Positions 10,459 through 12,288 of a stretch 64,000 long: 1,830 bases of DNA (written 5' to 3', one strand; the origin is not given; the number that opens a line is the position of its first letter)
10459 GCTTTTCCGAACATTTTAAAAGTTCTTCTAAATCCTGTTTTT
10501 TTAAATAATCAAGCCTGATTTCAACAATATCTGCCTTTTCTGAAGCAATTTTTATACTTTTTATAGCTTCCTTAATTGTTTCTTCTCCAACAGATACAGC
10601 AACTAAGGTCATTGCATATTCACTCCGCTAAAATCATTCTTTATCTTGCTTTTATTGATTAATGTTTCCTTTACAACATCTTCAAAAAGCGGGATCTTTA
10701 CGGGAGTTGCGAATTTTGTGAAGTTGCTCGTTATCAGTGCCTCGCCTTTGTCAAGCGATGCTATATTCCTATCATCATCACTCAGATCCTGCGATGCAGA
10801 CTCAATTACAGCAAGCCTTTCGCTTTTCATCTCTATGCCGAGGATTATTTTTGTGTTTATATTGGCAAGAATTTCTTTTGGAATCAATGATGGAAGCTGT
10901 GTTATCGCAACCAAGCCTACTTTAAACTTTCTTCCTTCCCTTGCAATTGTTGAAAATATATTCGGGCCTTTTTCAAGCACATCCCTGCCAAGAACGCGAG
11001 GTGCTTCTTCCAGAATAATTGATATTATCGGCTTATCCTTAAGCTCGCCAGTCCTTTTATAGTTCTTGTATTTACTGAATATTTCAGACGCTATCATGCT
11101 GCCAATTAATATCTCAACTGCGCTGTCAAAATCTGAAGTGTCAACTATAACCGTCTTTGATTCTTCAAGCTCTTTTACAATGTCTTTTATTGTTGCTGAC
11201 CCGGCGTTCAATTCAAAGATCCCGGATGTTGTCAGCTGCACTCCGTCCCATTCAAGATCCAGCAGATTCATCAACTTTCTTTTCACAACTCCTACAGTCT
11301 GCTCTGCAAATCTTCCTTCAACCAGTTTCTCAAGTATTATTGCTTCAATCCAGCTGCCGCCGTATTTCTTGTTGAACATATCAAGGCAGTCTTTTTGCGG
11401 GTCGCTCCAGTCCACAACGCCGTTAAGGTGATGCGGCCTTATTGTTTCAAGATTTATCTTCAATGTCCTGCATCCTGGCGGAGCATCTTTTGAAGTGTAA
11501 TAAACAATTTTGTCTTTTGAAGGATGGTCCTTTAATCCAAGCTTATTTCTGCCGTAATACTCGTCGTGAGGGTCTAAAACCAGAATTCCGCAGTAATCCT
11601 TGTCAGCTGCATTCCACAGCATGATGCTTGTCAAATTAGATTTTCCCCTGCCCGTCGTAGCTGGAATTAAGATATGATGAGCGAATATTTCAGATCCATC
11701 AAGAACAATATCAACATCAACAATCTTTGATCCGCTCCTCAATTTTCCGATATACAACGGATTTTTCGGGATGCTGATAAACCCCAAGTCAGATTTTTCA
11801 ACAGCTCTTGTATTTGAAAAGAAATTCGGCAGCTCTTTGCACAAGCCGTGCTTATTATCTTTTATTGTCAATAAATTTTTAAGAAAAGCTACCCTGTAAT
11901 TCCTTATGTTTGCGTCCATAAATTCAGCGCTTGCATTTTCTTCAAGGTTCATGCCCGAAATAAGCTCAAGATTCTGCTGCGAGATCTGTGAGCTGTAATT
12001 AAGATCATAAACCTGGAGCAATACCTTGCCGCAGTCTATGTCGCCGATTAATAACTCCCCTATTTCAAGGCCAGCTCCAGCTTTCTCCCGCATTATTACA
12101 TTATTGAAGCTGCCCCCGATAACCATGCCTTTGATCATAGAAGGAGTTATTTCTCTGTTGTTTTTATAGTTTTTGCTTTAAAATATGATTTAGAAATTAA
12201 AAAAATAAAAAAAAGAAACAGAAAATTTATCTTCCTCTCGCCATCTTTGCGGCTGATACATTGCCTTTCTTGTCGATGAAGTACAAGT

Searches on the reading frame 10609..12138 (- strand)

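Call 32: search_protein_families(library=ncbifam, max_evalue=0.00001, proteins=[window:10609-12138:-])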
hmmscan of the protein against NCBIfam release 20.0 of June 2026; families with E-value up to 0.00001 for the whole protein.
window:10609-12138:- (509 aa): 6 families
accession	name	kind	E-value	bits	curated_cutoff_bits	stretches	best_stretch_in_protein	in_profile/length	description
NF040937.1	HerA_Thermprot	equivalog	2.1e-26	92.4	800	1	316-487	296-466/487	DNA double-strand break repair helicase HerA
NF040819.1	helicase_HerA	equivalog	9e-26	90.5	970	2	369-487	402-519/561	DNA double-strand break repair helicase HerA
NF053655.1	CedD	equivalog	1.3e-16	60.4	600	1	368-482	418-525/527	DNA-translocating ATPase CedD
NF033849.1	ser_rich_anae_1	subfamily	7.1e-13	46.8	650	1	316-451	966-1106/1163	serine-rich protein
NF042943.1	HerA_antiphage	equivalog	3.7e-11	42.3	800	1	340-478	408-545/566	anti-phage-associated helicase HerA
NF042944.1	HerA_antiphage_2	equivalog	1.7e-09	37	850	0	324-482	374-542/576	anti-phage-associated helicase HerA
